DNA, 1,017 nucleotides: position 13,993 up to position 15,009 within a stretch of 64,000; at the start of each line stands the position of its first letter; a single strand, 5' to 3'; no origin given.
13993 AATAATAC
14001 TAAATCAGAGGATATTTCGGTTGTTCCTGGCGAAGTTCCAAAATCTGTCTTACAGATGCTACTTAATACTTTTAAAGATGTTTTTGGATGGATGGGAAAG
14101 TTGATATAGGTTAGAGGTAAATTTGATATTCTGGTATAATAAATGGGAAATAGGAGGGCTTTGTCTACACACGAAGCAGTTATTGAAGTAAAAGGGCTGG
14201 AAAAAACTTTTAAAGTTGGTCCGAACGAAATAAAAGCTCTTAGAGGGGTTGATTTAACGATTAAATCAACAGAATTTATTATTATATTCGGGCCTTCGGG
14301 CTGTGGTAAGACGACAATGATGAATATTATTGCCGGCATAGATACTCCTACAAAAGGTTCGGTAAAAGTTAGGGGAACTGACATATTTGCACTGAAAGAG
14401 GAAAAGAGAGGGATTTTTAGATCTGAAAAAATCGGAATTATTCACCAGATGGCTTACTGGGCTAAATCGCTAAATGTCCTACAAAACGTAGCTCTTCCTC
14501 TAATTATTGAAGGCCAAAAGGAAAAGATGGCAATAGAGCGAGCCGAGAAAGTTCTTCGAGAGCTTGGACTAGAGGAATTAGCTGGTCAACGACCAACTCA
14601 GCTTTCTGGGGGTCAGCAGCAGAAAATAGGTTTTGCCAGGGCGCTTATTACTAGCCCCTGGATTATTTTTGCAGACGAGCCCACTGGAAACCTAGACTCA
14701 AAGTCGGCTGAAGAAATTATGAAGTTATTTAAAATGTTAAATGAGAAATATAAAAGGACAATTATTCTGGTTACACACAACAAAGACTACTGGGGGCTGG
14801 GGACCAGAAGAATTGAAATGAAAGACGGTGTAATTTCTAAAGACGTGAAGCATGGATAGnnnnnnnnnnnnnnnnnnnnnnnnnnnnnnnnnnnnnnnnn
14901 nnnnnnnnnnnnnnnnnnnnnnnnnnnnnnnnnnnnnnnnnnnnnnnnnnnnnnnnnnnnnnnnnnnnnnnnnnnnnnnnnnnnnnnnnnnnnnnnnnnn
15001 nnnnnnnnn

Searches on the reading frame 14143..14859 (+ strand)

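Call 7: search_protein_families(library=pfam, proteins=[window:14143-14859:+], max_evalue=0.01)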
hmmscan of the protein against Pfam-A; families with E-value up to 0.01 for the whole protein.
window:14143-14859:+ (238 aa): 14 families
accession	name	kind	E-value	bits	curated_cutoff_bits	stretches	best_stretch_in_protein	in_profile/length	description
PF00005.33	ABC_tran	-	2.4e-29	103.1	25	1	33-181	1-136/137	ABC transporter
PF13304.12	AAA_21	-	2.1e-07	31.7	27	1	129-213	209-299/304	AAA domain, putative AbiEii toxin, Type IV TA system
PF01695.23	IstB_IS21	-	0.00014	21.9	24.1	0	20-60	70-109/238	IstB-like ATP binding protein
PF01637.24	ATPase_2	-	0.00061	20.1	33.2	1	41-63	18-40/225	ATPase domain predominantly from Archaea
PF02463.25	SMC_N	-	0.00063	19.7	40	1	37-216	17-201/220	RecF/RecN/SMC N terminal domain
PF03215.21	Rad17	-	0.0019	18.6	23.8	1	38-67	40-69/186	Rad17 P-loop domain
PF13521.12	AAA_28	-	0.0023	18.6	27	0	46-69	2-26/164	AAA domain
PF00004.35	AAA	-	0.0027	18.6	21.2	0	46-66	1-21/131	ATPase family associated with various cellular activities (AAA)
PF03193.22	RsgA_GTPase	-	0.003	17.8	30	0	27-66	91-129/174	RsgA GTPase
PF20720.3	nSTAND3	-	0.0035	17.5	27.2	0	39-64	13-38/155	Novel STAND NTPase 3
PF25199.1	nSTAND_NTPase5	-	0.0036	17.6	34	0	161-217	86-137/145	Novel STAND NTPase 5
PF13166.12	AAA_13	-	0.0038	16.4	36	0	169-225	524-582/713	AAA domain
PF00910.28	RNA_helicase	-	0.0044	17.9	21.5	0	46-64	1-19/105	RNA helicase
PF13401.12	AAA_22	-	0.0058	17.4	27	0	42-63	4-25/130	AAA domain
